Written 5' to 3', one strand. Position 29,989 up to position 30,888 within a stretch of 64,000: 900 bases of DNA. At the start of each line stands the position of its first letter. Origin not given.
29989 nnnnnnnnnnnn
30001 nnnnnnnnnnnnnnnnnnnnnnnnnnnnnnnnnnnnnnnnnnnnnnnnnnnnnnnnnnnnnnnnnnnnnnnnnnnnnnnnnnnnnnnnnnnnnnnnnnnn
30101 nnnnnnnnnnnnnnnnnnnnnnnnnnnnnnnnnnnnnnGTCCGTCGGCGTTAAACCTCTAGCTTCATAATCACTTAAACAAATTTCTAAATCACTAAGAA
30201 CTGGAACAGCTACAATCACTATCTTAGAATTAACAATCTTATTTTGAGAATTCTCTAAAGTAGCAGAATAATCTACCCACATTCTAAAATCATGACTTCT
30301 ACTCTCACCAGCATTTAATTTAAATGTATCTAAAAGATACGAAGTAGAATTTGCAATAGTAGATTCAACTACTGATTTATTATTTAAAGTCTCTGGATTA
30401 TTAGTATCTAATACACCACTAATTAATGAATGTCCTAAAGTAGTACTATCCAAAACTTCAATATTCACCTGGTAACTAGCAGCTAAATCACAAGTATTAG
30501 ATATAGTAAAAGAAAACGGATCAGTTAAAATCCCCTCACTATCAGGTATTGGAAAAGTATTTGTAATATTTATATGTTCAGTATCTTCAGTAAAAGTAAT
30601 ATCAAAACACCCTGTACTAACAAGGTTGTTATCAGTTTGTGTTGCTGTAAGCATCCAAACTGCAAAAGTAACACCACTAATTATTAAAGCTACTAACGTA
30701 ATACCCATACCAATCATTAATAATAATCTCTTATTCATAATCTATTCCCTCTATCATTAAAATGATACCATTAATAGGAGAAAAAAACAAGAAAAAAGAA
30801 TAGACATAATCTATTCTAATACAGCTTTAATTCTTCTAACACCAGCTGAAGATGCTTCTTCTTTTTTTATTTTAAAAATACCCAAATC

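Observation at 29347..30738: Paralog 4 swaps the FGE-like domain for BspA-type leucine-rich repeats encoded by 66-bp tandem DNA repeats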

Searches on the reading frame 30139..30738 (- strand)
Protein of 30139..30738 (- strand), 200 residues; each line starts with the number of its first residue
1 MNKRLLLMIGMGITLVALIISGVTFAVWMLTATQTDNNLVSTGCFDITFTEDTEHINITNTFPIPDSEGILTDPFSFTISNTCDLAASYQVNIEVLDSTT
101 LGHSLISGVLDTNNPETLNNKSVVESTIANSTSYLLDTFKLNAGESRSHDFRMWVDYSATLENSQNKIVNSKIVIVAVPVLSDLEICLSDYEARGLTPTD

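Call 13: find_homologous_proteins(query=window:30139-30738:-, max_evalue=0.01)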
Query window:30139-30738:- (200 aa): 1 proteins with E <= 0.01 among 154 candidates.
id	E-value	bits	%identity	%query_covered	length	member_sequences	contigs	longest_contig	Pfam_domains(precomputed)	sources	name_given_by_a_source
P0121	1.7e-33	134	44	82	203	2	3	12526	-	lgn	-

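Call 20: find_related_loci(query=A2, collection=genome_contigs, flank=6000)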
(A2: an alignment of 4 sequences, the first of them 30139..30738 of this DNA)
Query A2 (200 aa) in genome_contigs; peptide patterns used: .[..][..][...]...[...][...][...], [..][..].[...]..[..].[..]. (x = any residue, [..] = any of these).
70 stretches matched a pattern; 28 encode a relative of the query (tblastn E <= 1e-3); 28 distinct loci.
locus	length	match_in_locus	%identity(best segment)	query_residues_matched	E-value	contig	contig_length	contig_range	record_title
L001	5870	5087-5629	51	1-180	3e-60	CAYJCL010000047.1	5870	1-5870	MAG TPA_asm: uncultured Muribaculaceae bacterium isolate ERP123703_co1_262 genome assembly, contig: NODE_14156_length_58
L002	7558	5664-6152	51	19-180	5e-53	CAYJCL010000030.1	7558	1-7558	MAG TPA_asm: uncultured Muribaculaceae bacterium isolate ERP123703_co1_262 genome assembly, contig: NODE_10258_length_75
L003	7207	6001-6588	42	2-191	3e-42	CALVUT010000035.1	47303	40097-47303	MAG: uncultured Bacilli bacterium isolate E0_RM__bin3 genome assembly, contig: E0_RM__k127_307812, whole genome shotgun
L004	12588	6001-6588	42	2-191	9e-42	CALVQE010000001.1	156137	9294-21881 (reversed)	MAG: uncultured Bacilli bacterium isolate BRZ_FK__bin21 genome assembly, contig: BRZ_FK__NODE_112_length_156137_cov_20.4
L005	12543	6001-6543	42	18-191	2e-39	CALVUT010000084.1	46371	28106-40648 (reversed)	MAG: uncultured Bacilli bacterium isolate E0_RM__bin3 genome assembly, contig: E0_RM__k127_961344, whole genome shotgun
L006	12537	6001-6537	42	1-178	9e-39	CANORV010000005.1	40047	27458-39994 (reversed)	MAG TPA_asm: uncultured Tenericutes bacterium isolate SRR15604509_bin.40_metawrap_v1.3_MAG genome assembly, contig: NODE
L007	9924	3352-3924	37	1-177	3e-36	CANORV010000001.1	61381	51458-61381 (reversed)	MAG TPA_asm: uncultured Tenericutes bacterium isolate SRR15604509_bin.40_metawrap_v1.3_MAG genome assembly, contig: NODE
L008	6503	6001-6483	41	3-162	7e-36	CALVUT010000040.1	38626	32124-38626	MAG: uncultured Bacilli bacterium isolate E0_RM__bin3 genome assembly, contig: E0_RM__k127_944402, whole genome shotgun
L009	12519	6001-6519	43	22-184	1e-34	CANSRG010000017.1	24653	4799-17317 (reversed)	MAG TPA_asm: uncultured Tenericutes bacterium isolate SRR15510224_bin.64_metawrap_v1.3_MAG genome assembly, contig: NODE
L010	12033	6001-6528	41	2-178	2e-34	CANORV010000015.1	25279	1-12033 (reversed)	MAG TPA_asm: uncultured Tenericutes bacterium isolate SRR15604509_bin.40_metawrap_v1.3_MAG genome assembly, contig: NODE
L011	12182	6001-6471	38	20-175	3e-31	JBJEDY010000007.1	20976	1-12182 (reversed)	MAG: Bacilli bacterium isolate LOHA17_bin.030 NODE_1179_length_20976_cov_8.714258, whole genome shotgun sequence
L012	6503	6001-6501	40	1-166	1e-30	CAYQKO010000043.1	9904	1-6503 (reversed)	MAG TPA_asm: uncultured Muribaculaceae bacterium isolate SRP222994_co1_113 genome assembly, contig: NODE_14472_length_99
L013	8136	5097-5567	37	1-156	7e-30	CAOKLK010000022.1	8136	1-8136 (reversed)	MAG TPA_asm: uncultured Tenericutes bacterium isolate SRR15604517_bin.4_metawrap_v1.3_MAG genome assembly, contig: NODE.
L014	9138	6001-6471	39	22-176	1e-29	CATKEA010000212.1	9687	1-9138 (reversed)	MAG: uncultured Bacilli bacterium isolate iMGMC-980_1678881718 genome assembly, contig: MegahitA5_83181, whole genome sh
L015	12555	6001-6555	38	1-179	1e-29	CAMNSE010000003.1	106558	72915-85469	MAG: uncultured Mycoplasma sp. isolate SRR19792994_bin.62_metawrap_v1.3_MAG genome assembly, contig: ERZ12290372_311, wh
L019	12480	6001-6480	32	22-175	3e-23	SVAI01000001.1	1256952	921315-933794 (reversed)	MAG: Bacillota bacterium isolate SIG198 NODE_2_length_1256952_cov_122.863792, whole genome shotgun sequence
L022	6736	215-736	30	18-180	7e-20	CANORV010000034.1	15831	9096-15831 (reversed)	MAG TPA_asm: uncultured Tenericutes bacterium isolate SRR15604509_bin.40_metawrap_v1.3_MAG genome assembly, contig: NODE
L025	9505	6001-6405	30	4-129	1e-17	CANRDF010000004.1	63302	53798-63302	MAG: uncultured Bacilli bacterium isolate Lapin-026__bin92 genome assembly, contig: Lapin-026__NODE_459_length_63302_cov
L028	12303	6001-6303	31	1-106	4e-13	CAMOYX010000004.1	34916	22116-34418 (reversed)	MAG: uncultured Tenericutes bacterium isolate SRR873600_bin.2_metaWRAP_v1.3_MAG genome assembly, contig: NODE_2077_lengt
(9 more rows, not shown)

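Call 24: search_protein_representatives(alignment_id=A2)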
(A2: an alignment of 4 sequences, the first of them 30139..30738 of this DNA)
Query: 4 sequences, 199 profile positions. Proteins with E-value up to 0.001 (for the whole library): 5013; up to 1e-10: 2733; up to 1e-30: 582. The best 150 are listed.
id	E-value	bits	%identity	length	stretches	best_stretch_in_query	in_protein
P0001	3.3e-93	327.2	-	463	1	1-199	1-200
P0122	2.4e-66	239.5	-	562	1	7-196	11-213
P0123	1.9e-65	236.6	-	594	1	1-190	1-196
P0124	5.4e-65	235.1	-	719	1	5-190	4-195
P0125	1.8e-64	233.3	-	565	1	5-194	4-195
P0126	2.8e-64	232.7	-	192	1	2-177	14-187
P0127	7.2e-63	228.1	-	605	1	1-181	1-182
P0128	6.1e-62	225.1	-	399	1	2-199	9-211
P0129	4.3e-61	222.4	-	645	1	5-189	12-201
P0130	2.2e-57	210.3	-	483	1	3-177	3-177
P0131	2.8e-56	206.7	-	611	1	1-178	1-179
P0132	4.5e-55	202.7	-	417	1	5-198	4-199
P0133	2.5e-54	200.3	-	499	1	1-184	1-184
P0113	4.9e-54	199.3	-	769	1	1-193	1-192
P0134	6.7e-51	189.1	-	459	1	5-177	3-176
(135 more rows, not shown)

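Call 28: search_solved_structures(query=A4, max_evalue=10, show_alignments=3)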
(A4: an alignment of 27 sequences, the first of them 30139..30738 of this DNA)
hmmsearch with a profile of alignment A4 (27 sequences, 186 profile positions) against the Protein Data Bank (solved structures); distinct sequences matched with E-value up to 10: 0.

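Call 30: search_protein_families(library=pfam, proteins=[L002:5601-7427:+, L004:5977-7629:+, L009:5905-7296:+, L013:5097-8057:+, L014:5908-7503:+, L015:5983-7659:+, L019:5923-7236:+, L022:113-1294:+, L025:5998-7650:+, L028:6001-8319:+], max_evalue=0.01)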
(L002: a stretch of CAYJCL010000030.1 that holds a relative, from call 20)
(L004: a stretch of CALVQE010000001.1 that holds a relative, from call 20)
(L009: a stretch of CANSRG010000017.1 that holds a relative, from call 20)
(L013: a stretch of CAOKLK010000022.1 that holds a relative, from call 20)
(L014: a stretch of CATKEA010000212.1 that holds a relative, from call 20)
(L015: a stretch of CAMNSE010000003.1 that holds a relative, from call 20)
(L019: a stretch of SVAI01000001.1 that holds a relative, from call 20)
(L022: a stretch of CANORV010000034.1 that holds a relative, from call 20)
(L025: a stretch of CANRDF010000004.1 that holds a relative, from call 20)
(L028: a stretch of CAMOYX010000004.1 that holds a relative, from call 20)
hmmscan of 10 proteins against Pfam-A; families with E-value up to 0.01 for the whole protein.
L002:5601-7427:+ (608 aa): 0 families

L004:5977-7629:+ (550 aa): 0 families

L009:5905-7296:+ (463 aa): 3 families
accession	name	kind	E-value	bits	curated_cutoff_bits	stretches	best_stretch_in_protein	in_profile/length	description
PF03382.20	DUF285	-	6.7e-36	123.1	25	2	337-455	3-116/120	Mycoplasma protein of unknown function, DUF285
PF13306.12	LRR_5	-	1.9e-08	34.7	27.7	1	338-433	5-89/127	BspA type Leucine rich repeat region (6 copies)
PF23952.1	LRR_EndoS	-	0.0056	17.3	27.9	0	336-405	47-114/116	Endo-beta-N-acetylglucosaminidase EndoS LRR domain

L013:5097-8057:+ (986 aa): 4 families
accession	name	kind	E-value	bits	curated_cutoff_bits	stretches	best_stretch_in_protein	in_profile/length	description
PF22352.2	K319L-like_PKD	-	2.5e-06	27.8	27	1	587-649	10-76/84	K319L-like, PKD domain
PF07495.19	Y_Y_Y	-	0.00034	20.9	26.6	1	605-657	7-61/65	Y_Y_Y domain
PF18911.6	PKD_4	-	0.00076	19.9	27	1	576-651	2-78/85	PKD domain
PF19077.6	Big_13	-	0.0069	17.3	27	1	615-656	52-98/102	Bacterial Ig-like domain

L014:5908-7503:+ (531 aa): 0 families

L015:5983-7659:+ (558 aa): 1 family
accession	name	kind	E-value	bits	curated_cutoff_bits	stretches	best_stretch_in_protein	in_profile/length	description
PF19789.6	DUF6273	-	0.0022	18.3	23.5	0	462-536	112-172/172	Domain of unknown function (DUF6273)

L019:5923-7236:+ (437 aa): 0 families

L022:113-1294:+ (393 aa): 0 families

L025:5998-7650:+ (550 aa): 0 families

L028:6001-8319:+ (772 aa): 8 families
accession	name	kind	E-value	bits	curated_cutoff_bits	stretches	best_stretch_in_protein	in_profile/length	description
PF03382.20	DUF285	-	5.6e-101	333.1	25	5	531-633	15-114/120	Mycoplasma protein of unknown function, DUF285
PF09479.16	Flg_new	-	2.4e-07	31.2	27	1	207-273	2-65/65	Listeria-Bacteroides repeat domain (List_Bact_rpt)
PF13855.12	LRR_8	-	3.5e-06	27.1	27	0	651-691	20-58/61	Leucine rich repeat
PF23952.1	LRR_EndoS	-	0.00016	22.3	27.9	0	627-691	53-115/116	Endo-beta-N-acetylglucosaminidase EndoS LRR domain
PF24048.1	LRR_NXF1-5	-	0.00017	21.6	30.5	0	525-570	53-98/142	NXF1/2/3/5 leucine-rich repeat domain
PF12799.13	LRR_4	-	0.0006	20.4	27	0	374-409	2-39/44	Leucine Rich repeats (2 copies)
PF22724.1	NCAB1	-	0.0051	17.3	27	0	373-429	13-70/140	NACHT C-terminal Alpha/Beta 1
PF17157.10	GAPES4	-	0.0058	17.4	27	0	133-185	16-68/98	Gammaproteobacterial periplasmic sensor domain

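Call 34: predict_structure(alignment_id=A4)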
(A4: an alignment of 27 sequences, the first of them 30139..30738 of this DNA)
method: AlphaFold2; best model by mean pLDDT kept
length: 200 residues; sequences in the alignment: 27
mean_pLDDT: 86.8   pTM: 0.71
mean pLDDT of the five models: 86.8, 86.2, 84.9, 84.3, 81.8
residues with pLDDT >= 90: 131; 70-90: 37; 50-70: 25; < 50: 7
segments of 3 or more residues with pLDDT < 50: 34-39
pLDDT, mean of each block of 10 residues (from residue 1): 91 97 86 48 80 79 94 94 92 96 97 95 94 96 96 97 92 86 59 66
secondary structure, 60 per line:
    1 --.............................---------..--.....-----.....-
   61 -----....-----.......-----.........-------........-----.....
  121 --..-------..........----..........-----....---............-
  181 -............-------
elements in order: H3-31 E45-49 E55-59 H66-69 E75-81 E87-95 E106-110 E132-141 E146-155 H161-164 E168-179 H182-193

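Call 41: fold_search(model_id=the predicted structure, library=pdb)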
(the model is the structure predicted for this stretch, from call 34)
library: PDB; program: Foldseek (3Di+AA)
matches with E <= 10: 1751; with E <= 0.001: 5
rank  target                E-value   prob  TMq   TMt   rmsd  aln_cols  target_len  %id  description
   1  3ac0_D                3.0e-04  0.99  0.26  0.08   8.9       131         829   11  Crystal structure of Beta-glucosidase from Kluyveromyces marxianus in complex with glucose (released 2010-08-11)
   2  2df7_D                7.5e-04  0.69  0.20  0.12  23.4       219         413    9  Crystal structure of infectious bursal disease virus VP2 subviral particle (released 2006-06-27)
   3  9pnj_B                8.4e-04  0.99  0.33  0.17  11.2       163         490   15  Crystal structure of the GH29-like fucosidase FucWf4 (released 2025-11-05)
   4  9pnk_B                9.4e-04  0.99  0.35  0.18  11.1       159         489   15  Crystal structure of the GH29-like fucosidase FucWf4 in complex with fucose (released 2025-11-05)
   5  1cau_A                9.9e-04  0.25  0.13  0.14  19.0       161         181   12  DETERMINATION OF THREE CRYSTAL STRUCTURES OF CANAVALIN BY MOLECULAR REPLACEMENT (released 1993-10-31)
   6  9pnk_A                1.2e-03  0.99  0.33  0.16  11.7       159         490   16  Crystal structure of the GH29-like fucosidase FucWf4 in complex with fucose (released 2025-11-05)
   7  9pnj_A                1.2e-03  0.96  0.28  0.15  10.7       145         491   15  Crystal structure of the GH29-like fucosidase FucWf4 (released 2025-11-05)
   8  7xyc_A                1.2e-03  0.66  0.20  0.09  11.3       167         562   10  CryoEM structure of Klebsiella phage Kp7 type II tail fiber gp52 in vitro (released 2023-06-07)
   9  3abz_C                1.5e-03  0.96  0.24  0.07   7.3       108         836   10  Crystal structure of Se-Met labeled Beta-glucosidase from Kluyveromyces marxianus (released 2010-08-11)
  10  2df7_N                1.5e-03  0.60  0.21  0.13  23.3       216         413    9  Crystal structure of infectious bursal disease virus VP2 subviral particle (released 2006-06-27)
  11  2df7_J                1.6e-03  0.54  0.19  0.12  22.8       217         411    9  Crystal structure of infectious bursal disease virus VP2 subviral particle (released 2006-06-27)
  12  2df7_O                1.8e-03  0.51  0.19  0.12  23.6       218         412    7  Crystal structure of infectious bursal disease virus VP2 subviral particle (released 2006-06-27)
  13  2df7_A                1.8e-03  0.51  0.19  0.12  23.6       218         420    7  Crystal structure of infectious bursal disease virus VP2 subviral particle (released 2006-06-27)
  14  1dgw_A                1.9e-03  0.35  0.14  0.15  17.2       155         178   12  Structure of the rhombohedral crystal of canavalin from jack bean (released 1999-12-20)
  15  2df7_C                2.0e-03  0.54  0.21  0.13  21.6       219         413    9  Crystal structure of infectious bursal disease virus VP2 subviral particle (released 2006-06-27)
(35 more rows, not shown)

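Call 42: find_related_loci(query=window:30139-30738:-, collection=metagenome_contigs, flank=3000)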
Query window:30139-30738:- (200 aa) in metagenome_contigs; peptide patterns used: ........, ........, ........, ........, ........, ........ (x = any residue, [..] = any of these).
299 stretches matched a pattern; 1 encode a relative of the query (tblastn E <= 1e-3); 1 distinct loci.
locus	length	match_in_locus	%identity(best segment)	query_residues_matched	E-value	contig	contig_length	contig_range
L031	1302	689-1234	31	1-179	2e-28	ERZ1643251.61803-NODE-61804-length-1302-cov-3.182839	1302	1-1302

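Call 43: search_protein_families(library=pfam, alignment_id=A4, max_evalue=10)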
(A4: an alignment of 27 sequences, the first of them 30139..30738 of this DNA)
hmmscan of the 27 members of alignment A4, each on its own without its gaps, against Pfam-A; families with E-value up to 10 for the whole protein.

A. member 1, window:30139-30738:- (200 aa): 0 families

B. families by the number of members that match (of 27 scanned): 30 families (the first 25 are shown)
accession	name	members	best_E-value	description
PF16112.10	DUF4830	6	0.00019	Domain of unknown function (DUF4830)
PF11614.14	FixG_C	3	0.001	IG-like fold at C-terminal of FixG, putative oxidoreductase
PF09479.16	Flg_new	1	1.7e-15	Listeria-Bacteroides repeat domain (List_Bact_rpt)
PF15957.10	Comm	1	0.001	Commissureless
PF19671.4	DUF6174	1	0.0034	Family of unknown function (DUF6174)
PF16223.10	DUF4882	1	0.0045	Domain of unknown function (DUF4882)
PF20240.3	DUF6597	1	0.0096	Domain of unknown function (DUF6597)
PF01073.25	3Beta_HSD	1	0.021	3-beta hydroxysteroid dehydrogenase/isomerase family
PF13597.11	NRDD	1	0.024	Anaerobic ribonucleoside-triphosphate reductase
PF20473.4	MmeI_Mtase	1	0.025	MmeI, DNA-methyltransferase domain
PF02984.24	Cyclin_C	1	0.029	Cyclin, C-terminal domain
PF06280.18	fn3_5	1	0.031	Fn3-like domain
PF07760.16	DUF1616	1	0.032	Protein of unknown function (DUF1616)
PF05769.16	SIKE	1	0.034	SIKE family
PF18998.6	Flg_new_2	1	0.038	Divergent InlB B-repeat domain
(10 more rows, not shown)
